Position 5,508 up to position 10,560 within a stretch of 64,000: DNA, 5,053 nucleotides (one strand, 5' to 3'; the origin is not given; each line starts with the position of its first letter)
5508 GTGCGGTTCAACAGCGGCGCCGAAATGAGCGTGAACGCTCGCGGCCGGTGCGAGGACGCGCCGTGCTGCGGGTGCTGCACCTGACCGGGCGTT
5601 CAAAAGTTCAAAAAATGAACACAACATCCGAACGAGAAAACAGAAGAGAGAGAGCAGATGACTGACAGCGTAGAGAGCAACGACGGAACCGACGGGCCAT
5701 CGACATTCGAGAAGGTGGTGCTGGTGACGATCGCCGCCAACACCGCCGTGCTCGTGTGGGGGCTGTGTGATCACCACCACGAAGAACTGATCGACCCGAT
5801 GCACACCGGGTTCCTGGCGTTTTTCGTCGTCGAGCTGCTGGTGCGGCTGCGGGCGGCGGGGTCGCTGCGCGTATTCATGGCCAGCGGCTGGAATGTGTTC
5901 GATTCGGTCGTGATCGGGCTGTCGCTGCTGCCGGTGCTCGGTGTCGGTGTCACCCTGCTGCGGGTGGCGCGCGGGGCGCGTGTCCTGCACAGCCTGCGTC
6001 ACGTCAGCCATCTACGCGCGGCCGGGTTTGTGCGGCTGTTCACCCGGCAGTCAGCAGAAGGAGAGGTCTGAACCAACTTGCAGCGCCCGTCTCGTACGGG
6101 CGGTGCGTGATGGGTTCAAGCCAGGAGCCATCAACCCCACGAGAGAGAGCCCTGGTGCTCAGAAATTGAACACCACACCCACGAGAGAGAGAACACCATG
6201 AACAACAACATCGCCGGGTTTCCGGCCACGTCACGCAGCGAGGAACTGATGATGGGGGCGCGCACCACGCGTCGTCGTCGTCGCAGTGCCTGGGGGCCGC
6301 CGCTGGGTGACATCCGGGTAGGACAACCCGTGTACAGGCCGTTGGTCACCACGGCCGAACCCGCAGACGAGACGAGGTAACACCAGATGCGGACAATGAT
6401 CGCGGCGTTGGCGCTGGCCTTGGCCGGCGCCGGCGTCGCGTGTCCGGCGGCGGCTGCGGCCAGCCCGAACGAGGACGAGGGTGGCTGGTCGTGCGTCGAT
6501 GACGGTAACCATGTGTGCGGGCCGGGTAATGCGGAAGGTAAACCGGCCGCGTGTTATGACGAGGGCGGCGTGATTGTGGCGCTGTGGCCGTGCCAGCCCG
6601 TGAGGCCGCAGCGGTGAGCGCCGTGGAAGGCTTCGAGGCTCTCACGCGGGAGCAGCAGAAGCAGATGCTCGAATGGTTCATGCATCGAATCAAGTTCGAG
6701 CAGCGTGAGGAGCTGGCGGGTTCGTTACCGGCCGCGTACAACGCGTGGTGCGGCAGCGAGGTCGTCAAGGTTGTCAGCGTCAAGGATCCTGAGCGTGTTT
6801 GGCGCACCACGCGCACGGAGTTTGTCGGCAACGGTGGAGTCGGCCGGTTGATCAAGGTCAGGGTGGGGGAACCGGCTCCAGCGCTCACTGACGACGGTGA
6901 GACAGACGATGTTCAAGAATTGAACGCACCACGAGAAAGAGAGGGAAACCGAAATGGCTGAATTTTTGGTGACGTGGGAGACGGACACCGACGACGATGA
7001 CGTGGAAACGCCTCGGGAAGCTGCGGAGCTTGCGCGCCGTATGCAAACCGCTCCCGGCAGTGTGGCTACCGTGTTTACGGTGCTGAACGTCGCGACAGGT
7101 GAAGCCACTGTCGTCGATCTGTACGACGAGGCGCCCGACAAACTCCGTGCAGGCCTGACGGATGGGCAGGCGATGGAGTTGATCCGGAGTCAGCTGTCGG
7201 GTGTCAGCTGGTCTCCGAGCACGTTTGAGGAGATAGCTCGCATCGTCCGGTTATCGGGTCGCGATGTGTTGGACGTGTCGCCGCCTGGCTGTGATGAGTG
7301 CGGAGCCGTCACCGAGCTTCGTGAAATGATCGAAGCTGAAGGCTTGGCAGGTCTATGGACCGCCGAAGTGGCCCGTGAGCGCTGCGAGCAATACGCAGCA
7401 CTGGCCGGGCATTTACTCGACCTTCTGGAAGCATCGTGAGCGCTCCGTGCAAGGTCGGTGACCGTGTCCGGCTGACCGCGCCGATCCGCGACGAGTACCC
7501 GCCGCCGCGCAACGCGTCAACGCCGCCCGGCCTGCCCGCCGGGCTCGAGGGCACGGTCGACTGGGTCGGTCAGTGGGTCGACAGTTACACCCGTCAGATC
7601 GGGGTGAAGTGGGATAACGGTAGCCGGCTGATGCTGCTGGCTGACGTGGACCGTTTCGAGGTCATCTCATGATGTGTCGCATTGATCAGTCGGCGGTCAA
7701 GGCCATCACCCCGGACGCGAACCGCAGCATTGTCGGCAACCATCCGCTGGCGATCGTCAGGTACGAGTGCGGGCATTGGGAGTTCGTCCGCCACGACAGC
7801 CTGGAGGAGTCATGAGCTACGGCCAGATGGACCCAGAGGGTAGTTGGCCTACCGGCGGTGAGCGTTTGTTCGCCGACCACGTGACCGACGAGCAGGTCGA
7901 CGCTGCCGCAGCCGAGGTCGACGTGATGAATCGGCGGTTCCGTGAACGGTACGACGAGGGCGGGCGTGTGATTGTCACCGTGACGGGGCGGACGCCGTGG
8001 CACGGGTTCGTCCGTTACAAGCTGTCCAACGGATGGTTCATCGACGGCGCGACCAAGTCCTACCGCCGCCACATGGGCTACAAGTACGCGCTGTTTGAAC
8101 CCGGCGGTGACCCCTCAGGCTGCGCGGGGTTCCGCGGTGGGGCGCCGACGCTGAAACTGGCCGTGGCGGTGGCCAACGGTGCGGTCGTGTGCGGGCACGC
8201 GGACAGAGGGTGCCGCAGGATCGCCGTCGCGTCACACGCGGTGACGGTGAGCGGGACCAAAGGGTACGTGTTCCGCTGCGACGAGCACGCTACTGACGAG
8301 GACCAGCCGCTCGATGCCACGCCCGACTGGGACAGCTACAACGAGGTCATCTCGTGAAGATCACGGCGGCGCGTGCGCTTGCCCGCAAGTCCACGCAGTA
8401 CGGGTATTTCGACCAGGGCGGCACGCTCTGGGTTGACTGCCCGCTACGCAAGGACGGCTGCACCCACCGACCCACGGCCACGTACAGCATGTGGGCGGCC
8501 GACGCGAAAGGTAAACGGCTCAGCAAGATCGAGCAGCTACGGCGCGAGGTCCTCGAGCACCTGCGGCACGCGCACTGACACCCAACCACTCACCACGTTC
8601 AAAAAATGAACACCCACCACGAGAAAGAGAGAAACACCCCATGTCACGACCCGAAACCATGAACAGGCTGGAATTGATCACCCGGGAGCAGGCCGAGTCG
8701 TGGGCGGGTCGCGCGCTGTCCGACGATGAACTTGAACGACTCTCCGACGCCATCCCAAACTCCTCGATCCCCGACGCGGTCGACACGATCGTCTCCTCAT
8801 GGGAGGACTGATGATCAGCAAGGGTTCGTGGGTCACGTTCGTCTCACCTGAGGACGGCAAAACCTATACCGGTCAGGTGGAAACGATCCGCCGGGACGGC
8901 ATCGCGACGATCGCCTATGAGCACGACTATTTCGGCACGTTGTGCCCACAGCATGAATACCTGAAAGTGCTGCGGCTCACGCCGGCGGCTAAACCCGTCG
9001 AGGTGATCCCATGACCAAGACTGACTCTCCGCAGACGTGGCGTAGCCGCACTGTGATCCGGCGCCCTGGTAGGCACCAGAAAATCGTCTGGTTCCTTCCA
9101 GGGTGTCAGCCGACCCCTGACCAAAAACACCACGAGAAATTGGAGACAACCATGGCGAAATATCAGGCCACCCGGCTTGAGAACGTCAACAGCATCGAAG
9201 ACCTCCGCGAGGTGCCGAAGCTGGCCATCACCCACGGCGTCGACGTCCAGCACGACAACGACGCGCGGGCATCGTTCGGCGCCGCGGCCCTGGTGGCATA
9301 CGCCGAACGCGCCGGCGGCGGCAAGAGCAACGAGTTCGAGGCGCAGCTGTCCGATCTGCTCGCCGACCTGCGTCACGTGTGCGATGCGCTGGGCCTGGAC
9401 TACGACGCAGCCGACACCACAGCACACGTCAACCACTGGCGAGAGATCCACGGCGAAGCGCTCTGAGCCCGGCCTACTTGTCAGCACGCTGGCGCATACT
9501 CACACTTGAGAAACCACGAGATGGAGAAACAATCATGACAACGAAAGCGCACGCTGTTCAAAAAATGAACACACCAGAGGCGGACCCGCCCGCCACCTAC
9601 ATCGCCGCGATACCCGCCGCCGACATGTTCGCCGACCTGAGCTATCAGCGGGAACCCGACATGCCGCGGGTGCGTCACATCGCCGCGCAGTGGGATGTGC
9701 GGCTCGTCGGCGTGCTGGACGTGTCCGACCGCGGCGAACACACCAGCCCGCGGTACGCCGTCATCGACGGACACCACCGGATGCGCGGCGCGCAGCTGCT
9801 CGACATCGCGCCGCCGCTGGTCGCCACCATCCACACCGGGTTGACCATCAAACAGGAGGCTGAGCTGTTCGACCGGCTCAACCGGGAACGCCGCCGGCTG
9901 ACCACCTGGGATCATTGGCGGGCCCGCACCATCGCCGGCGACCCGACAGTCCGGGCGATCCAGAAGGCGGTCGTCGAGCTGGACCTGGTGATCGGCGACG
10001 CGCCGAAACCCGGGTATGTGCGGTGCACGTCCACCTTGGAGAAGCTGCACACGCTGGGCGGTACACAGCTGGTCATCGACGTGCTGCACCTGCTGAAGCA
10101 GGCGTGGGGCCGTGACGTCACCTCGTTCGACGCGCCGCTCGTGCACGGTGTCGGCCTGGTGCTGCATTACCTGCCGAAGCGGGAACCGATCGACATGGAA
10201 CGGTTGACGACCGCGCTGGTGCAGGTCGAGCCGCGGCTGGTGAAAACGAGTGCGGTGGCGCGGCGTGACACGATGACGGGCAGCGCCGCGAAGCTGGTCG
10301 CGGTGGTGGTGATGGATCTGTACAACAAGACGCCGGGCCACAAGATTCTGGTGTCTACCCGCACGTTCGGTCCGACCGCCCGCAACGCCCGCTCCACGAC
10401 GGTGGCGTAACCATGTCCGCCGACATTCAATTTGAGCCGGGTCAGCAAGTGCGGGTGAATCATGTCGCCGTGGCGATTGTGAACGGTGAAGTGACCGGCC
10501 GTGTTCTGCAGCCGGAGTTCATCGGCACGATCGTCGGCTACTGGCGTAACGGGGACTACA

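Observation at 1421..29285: Dispersed conserved leader (IR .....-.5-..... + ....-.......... + SD) in front of more than 20 genes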

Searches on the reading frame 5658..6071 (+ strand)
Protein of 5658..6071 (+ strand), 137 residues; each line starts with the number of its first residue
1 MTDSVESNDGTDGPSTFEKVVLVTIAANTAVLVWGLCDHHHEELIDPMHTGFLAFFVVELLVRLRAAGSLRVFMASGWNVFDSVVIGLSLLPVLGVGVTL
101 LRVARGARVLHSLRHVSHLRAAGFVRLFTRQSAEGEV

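Call 68: search_protein_families(library=pfam, proteins=[window:5658-6071:+], max_evalue=0.01)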
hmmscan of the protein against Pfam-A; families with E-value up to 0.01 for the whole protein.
window:5658-6071:+ (137 aa): 1 family
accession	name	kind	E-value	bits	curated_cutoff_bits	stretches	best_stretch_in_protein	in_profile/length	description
PF00520.37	Ion_trans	-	5.9e-14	52.3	25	1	16-121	3-117/241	Ion transport protein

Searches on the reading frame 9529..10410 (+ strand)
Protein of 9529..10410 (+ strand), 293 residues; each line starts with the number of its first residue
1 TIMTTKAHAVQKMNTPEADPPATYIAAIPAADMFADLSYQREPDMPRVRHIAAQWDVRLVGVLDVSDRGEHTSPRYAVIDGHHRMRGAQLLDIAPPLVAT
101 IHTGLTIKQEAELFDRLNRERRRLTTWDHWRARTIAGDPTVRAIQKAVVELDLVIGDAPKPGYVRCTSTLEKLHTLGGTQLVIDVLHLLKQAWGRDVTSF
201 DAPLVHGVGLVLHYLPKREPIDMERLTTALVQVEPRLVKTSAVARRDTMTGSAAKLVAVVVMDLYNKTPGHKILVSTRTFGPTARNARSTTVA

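Call 41: search_protein_families(library=pfam, proteins=[window:9529-10410:+], max_evalue=0.01)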
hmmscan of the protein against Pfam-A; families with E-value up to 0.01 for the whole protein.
window:9529-10410:+ (293 aa): 1 family
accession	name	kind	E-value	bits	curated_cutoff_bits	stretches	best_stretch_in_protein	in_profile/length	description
PF20188.4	DUF6551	-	2.1e-17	63.9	26.8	1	38-245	5-211/242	Family of unknown function (DUF6551)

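Call 54: search_protein_families(library=ncbifam, proteins=[window:9529-10410:+], max_evalue=0.01)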
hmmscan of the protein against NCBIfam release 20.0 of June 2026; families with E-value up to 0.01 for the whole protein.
window:9529-10410:+ (293 aa): 0 families
